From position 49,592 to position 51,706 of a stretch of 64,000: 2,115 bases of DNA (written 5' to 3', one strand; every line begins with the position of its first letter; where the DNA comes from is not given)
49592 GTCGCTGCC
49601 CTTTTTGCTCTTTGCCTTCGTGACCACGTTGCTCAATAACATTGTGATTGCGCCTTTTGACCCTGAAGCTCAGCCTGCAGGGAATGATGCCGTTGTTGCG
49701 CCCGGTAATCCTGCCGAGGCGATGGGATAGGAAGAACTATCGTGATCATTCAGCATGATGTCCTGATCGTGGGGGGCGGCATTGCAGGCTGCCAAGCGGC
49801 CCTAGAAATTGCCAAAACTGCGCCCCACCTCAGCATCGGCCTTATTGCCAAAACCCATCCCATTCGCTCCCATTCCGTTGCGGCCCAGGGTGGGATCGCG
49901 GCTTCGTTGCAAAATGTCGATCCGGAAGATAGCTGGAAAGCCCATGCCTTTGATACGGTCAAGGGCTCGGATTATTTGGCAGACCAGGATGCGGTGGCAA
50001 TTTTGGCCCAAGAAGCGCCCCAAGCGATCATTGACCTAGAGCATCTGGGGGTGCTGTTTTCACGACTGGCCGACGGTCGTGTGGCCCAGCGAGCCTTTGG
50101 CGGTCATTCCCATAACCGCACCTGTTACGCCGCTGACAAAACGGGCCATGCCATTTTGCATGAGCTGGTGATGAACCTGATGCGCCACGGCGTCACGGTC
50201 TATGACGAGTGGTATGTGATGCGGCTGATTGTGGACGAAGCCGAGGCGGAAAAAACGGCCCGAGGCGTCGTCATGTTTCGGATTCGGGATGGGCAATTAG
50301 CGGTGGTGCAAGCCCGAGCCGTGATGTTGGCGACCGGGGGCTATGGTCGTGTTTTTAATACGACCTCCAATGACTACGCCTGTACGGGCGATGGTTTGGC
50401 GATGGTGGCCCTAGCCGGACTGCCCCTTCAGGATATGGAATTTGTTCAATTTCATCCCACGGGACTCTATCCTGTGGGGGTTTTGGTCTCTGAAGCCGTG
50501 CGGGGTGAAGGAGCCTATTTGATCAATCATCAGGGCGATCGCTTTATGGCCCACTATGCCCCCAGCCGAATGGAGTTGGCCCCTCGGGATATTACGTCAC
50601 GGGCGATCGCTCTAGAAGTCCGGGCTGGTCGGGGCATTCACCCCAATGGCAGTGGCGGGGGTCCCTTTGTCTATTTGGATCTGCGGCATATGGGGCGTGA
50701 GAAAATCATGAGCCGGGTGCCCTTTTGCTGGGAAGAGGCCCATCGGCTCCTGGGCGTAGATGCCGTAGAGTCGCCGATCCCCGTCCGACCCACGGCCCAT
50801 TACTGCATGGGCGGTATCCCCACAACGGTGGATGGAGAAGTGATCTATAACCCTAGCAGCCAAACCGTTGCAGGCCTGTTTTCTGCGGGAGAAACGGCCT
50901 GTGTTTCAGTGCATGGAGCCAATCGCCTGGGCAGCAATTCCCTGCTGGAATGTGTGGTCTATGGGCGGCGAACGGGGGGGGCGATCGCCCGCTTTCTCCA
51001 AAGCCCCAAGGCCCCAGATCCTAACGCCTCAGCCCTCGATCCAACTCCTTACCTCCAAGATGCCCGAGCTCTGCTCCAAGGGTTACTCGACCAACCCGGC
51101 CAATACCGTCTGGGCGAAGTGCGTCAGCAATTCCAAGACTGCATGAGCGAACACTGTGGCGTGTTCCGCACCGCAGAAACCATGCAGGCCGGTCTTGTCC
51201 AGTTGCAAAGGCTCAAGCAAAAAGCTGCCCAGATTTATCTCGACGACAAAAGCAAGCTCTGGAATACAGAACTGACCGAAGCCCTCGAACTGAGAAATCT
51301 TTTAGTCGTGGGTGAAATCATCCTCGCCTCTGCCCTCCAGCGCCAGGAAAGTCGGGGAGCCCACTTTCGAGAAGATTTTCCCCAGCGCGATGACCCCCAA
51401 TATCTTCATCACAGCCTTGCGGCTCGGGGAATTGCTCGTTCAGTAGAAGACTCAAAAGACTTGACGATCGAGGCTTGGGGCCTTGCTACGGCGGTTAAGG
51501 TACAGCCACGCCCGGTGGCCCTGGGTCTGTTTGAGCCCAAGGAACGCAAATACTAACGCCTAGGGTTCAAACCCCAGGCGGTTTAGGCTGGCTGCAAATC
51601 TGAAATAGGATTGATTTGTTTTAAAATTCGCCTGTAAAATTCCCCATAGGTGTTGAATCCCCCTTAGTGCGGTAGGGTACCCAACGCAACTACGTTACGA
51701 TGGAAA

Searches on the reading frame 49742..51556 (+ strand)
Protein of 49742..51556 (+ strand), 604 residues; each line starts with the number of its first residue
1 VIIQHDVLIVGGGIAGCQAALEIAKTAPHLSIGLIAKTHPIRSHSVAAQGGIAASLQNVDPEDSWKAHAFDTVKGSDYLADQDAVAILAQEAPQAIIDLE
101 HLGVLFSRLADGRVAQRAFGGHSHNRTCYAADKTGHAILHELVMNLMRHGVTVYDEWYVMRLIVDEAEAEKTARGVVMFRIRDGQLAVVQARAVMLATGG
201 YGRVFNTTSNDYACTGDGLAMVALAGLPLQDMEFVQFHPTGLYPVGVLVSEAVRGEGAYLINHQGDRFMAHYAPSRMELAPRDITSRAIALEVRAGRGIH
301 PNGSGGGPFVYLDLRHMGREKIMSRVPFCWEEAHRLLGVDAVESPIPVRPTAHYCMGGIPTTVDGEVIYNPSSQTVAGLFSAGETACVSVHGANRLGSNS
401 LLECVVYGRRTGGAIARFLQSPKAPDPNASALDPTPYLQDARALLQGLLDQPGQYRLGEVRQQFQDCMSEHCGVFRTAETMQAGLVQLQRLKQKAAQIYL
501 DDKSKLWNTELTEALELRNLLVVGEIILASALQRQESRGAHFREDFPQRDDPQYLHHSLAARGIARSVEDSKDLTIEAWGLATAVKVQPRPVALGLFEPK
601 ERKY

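Call 27: search_protein_families(library=pfam, proteins=[window:49742-51556:+], max_evalue=0.001)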
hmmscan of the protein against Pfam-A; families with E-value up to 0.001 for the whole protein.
window:49742-51556:+ (604 aa): 5 families
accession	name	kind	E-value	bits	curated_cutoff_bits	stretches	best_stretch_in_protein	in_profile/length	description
PF00890.30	FAD_binding_2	-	6.1e-109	365.4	20.4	1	6-401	1-414/414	FAD binding domain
PF02910.25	Succ_DH_flav_C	-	4.1e-41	140.4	20.8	1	461-604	1-130/130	Fumarate reductase flavoprotein C-term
PF01266.30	DAO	-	5.3e-07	29.9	27.9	1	6-205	1-209/353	FAD dependent oxidoreductase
PF07992.20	Pyr_redox_2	-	6.5e-05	22.9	26.1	1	5-207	1-116/291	Pyridine nucleotide-disulphide oxidoreductase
PF03486.20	HI0933_like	-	0.00094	19.1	50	0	128-385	101-219/244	HI0933-like protein Rossmann domain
